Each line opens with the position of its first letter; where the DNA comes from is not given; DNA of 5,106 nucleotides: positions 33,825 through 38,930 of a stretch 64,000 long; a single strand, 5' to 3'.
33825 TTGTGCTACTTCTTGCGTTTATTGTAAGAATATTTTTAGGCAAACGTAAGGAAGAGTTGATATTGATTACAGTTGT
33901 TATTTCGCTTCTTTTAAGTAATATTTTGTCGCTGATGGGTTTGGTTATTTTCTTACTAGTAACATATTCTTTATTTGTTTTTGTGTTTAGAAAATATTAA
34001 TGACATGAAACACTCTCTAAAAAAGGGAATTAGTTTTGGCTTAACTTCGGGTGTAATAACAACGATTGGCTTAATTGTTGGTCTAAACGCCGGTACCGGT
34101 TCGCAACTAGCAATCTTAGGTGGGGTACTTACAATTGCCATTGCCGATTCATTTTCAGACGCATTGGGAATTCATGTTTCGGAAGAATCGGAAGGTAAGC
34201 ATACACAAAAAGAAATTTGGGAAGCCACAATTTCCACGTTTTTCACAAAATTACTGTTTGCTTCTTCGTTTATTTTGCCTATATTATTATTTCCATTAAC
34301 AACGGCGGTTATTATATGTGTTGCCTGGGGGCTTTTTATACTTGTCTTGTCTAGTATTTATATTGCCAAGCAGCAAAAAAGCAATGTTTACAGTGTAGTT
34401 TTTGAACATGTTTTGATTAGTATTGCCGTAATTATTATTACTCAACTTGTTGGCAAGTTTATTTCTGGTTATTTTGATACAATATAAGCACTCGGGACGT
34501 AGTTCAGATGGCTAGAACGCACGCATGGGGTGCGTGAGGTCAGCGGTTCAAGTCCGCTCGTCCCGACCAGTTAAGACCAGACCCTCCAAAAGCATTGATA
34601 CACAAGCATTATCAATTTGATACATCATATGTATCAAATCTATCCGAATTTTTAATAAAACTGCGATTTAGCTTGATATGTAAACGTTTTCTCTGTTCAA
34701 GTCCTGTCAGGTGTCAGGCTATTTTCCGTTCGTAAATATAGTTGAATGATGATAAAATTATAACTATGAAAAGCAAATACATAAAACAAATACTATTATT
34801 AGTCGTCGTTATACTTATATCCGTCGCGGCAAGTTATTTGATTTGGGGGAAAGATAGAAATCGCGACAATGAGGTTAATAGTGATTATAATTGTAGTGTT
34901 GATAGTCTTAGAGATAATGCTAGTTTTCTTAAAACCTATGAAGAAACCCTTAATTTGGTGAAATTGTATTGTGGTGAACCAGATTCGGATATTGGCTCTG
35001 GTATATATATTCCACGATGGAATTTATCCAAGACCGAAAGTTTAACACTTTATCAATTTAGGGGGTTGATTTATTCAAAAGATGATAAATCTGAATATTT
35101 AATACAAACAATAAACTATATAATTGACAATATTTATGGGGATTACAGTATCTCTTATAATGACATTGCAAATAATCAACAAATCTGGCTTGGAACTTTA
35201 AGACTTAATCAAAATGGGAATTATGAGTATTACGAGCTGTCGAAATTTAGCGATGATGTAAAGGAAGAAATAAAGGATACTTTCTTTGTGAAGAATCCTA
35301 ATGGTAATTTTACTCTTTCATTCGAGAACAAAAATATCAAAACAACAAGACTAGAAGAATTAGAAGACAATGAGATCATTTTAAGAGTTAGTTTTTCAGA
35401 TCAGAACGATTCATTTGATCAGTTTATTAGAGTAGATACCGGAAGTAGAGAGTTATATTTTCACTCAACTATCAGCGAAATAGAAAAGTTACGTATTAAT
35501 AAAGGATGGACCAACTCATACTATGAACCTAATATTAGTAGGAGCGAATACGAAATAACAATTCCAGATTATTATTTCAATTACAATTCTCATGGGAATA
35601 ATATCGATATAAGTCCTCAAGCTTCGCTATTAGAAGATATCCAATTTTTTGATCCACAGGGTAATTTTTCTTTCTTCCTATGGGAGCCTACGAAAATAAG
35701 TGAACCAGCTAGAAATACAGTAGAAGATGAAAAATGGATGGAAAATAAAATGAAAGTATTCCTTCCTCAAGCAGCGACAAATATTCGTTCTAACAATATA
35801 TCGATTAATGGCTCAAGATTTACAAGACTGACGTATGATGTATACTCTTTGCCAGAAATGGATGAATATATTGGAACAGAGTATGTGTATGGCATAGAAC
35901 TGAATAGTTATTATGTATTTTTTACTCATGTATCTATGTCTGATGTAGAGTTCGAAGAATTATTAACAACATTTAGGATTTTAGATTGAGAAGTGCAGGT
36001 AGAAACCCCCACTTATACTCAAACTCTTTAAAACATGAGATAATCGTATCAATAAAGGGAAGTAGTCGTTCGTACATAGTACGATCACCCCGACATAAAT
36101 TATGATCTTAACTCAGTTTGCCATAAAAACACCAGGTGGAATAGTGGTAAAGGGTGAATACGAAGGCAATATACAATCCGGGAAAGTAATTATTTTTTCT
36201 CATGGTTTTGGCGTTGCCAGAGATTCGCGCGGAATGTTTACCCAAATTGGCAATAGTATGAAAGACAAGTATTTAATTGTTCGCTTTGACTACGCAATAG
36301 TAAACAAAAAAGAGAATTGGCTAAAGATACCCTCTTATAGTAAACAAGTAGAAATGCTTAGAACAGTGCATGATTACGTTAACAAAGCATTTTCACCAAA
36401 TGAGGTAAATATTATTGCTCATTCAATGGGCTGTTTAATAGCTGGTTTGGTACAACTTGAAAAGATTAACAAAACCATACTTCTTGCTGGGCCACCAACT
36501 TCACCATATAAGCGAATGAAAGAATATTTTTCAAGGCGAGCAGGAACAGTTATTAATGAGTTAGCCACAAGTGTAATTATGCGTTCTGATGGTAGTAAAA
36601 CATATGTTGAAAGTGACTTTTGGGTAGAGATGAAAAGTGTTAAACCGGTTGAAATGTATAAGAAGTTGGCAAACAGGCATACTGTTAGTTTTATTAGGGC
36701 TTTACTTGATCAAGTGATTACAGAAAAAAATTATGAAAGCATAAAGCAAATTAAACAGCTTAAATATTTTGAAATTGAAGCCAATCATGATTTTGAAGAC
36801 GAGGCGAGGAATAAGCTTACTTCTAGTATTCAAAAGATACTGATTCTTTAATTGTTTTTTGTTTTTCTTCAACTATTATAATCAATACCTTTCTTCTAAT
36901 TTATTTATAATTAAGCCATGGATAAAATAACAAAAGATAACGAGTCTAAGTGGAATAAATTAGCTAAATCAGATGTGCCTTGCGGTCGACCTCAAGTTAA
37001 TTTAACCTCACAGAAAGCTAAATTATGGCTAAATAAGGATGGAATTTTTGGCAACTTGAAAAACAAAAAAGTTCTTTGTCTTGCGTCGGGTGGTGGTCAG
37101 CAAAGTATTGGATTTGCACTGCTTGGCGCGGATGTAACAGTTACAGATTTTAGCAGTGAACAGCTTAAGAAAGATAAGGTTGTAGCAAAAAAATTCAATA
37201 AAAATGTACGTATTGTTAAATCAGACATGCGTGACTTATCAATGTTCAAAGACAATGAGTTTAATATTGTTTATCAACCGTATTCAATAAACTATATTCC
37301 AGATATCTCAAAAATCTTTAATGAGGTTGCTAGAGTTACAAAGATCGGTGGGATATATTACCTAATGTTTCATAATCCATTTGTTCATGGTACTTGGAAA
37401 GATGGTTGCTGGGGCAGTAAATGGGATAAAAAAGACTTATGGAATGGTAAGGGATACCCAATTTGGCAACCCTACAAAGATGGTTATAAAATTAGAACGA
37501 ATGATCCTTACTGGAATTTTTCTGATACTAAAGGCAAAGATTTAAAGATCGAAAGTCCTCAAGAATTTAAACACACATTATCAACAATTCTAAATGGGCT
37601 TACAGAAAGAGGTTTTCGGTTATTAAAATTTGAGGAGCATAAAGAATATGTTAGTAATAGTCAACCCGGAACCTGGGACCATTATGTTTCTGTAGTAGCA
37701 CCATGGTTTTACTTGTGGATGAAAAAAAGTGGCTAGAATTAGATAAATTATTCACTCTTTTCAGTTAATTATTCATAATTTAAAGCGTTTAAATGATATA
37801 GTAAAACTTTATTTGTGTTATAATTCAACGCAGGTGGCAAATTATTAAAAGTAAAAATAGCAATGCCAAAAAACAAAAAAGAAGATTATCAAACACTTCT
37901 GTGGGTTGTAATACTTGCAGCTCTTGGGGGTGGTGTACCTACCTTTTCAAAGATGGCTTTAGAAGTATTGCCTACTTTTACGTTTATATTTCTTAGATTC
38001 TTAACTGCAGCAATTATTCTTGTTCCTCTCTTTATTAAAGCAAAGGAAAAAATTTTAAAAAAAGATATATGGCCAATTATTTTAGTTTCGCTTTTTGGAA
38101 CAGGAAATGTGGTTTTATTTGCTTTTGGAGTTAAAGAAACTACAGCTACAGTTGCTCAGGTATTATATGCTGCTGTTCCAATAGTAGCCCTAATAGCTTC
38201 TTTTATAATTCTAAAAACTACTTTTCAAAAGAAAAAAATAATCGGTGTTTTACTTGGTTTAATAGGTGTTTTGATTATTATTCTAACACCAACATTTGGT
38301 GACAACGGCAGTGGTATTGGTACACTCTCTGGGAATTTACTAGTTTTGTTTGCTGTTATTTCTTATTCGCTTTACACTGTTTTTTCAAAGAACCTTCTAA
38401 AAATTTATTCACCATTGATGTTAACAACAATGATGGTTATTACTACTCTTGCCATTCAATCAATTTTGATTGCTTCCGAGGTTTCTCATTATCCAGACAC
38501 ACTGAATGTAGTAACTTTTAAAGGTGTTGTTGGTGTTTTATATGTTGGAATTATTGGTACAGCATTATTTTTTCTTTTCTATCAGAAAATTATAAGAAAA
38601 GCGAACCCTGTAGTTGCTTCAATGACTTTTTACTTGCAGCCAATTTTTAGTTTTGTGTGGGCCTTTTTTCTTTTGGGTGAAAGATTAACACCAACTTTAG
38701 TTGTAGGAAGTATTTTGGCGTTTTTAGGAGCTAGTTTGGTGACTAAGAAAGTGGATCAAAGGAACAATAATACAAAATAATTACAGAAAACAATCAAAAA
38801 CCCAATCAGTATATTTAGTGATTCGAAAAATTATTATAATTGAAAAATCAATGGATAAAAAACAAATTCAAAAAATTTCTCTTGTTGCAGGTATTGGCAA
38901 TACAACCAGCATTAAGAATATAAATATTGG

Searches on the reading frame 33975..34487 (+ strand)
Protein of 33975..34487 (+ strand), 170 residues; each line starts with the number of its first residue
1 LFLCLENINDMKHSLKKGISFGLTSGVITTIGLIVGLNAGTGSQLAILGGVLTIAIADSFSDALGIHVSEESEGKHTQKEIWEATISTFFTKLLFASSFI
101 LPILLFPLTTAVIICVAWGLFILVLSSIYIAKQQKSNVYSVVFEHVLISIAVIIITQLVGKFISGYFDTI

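Call 58: search_protein_families(library=pfam, proteins=[window:33975-34487:+], max_evalue=0.001)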
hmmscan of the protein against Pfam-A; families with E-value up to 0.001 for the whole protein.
window:33975-34487:+ (170 aa): 1 family
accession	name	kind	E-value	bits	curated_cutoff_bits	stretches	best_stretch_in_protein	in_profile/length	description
PF01988.24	VIT1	-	6.4e-07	29.8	28.1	1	21-81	6-67/214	VIT family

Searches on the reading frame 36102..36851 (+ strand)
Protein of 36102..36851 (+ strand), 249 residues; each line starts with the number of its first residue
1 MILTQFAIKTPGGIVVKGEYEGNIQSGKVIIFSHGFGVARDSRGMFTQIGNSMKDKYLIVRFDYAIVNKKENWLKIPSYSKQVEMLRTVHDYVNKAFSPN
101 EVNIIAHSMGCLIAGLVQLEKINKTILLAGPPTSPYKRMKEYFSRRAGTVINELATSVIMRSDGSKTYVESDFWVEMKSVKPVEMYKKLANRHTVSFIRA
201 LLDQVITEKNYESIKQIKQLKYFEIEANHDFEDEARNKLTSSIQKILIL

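Call 58: search_protein_families(library=pfam, proteins=[window:36102-36851:+], max_evalue=0.001)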
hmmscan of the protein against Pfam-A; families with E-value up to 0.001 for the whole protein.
window:36102-36851:+ (249 aa): 3 families
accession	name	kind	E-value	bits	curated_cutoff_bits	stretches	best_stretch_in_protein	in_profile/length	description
PF20408.4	Abhydrolase_11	-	9.7e-06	25.9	27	1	28-140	3-116/193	Alpha/beta hydrolase domain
PF10340.15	Say1_Mug180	-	3.4e-05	23.3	21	1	26-127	121-224/374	Steryl acetyl hydrolase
PF00561.26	Abhydrolase_1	-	0.00052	20.2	25.8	0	29-130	2-102/245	alpha/beta hydrolase fold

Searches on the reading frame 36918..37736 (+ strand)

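Call 58: search_protein_families(library=pfam, proteins=[window:36918-37736:+], max_evalue=0.001)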
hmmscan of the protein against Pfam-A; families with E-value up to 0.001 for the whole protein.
window:36918-37736:+ (272 aa): 6 families
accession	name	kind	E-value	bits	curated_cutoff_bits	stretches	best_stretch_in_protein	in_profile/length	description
PF08241.18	Methyltransf_11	-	1.9e-14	54.5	21.2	1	53-148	1-94/95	Methyltransferase domain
PF13649.12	Methyltransf_25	-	1.3e-12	48.6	27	1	52-145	1-97/97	Methyltransferase domain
PF13847.12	Methyltransf_31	-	2.4e-12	47.2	27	1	48-150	3-110/145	Methyltransferase domain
PF01209.24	Ubie_methyltran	-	1.1e-08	35.2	20.1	1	36-150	34-152/233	ubiE/COQ5 methyltransferase family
PF08242.18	Methyltransf_12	-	6.6e-05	24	30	1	57-146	5-97/98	Methyltransferase domain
PF03848.20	TehB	-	0.00056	19.8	20.4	1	47-147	29-130/193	Tellurite resistance protein TehB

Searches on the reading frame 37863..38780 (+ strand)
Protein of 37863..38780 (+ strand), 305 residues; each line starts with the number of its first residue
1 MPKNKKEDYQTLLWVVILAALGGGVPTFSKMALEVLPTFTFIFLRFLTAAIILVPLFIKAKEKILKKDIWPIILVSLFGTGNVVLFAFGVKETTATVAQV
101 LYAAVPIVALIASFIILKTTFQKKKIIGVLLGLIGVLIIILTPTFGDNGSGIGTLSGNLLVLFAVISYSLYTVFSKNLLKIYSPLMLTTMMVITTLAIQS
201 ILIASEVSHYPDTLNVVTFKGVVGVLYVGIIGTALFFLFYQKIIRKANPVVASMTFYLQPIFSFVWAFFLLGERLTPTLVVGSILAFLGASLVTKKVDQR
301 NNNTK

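Call 58: search_protein_families(library=pfam, proteins=[window:37863-38780:+], max_evalue=0.001)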
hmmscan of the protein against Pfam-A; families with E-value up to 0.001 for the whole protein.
window:37863-38780:+ (305 aa): 3 families
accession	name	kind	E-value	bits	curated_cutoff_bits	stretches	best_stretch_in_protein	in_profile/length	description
PF00892.27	EamA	-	3.6e-44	150.8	28.2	2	12-140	4-134/135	EamA-like transporter family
PF06027.18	SLC35F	-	8.2e-08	32.6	21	1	41-281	45-285/299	Solute carrier family 35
PF03151.22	TPT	-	0.00028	20.8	30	1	29-292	21-289/291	Triose-phosphate Transporter family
